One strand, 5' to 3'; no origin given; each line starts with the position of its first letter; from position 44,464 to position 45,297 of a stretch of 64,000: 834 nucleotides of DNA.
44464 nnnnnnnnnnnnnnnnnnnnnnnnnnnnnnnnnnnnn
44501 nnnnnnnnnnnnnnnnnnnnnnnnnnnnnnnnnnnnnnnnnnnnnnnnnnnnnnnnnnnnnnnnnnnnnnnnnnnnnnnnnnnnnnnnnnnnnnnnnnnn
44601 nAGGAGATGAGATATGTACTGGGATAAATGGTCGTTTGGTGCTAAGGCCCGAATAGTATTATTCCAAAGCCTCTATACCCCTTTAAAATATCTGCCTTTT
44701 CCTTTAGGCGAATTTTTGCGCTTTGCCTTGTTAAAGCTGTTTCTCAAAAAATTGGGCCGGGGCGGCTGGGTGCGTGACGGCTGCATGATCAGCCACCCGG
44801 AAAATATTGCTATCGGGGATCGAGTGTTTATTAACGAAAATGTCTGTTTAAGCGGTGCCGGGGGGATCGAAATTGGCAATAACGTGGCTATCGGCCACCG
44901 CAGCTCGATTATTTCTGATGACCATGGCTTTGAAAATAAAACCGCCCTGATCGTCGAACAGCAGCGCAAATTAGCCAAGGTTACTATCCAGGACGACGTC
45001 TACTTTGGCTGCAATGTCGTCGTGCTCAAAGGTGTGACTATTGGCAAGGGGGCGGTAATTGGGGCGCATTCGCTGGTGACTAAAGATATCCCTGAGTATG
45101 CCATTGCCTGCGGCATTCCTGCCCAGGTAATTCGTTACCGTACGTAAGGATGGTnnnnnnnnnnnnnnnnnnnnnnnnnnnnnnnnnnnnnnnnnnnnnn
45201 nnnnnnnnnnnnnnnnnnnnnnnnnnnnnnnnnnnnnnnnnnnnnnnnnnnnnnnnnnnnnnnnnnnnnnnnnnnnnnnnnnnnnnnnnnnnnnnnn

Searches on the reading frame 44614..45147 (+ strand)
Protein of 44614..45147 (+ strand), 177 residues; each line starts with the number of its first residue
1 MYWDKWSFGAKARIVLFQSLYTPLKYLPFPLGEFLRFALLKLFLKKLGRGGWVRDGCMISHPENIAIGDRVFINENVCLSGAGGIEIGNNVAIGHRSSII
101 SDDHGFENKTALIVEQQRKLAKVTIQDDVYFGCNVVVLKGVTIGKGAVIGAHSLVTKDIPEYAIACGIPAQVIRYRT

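Call 8: search_protein_families(library=pfam, proteins=[window:44614-45147:+], max_evalue=0.001)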
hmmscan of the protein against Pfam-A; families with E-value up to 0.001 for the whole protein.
window:44614-45147:+ (177 aa): 2 families
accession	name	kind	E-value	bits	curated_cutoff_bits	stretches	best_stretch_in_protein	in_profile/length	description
PF00132.30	Hexapep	-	6.4e-12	45.1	27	1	123-157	2-36/36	Bacterial transferase hexapeptide (six repeats)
PF14602.12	Hexapep_2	-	0.0001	22.4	27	1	123-154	2-31/34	Hexapeptide repeat of succinyl-transferase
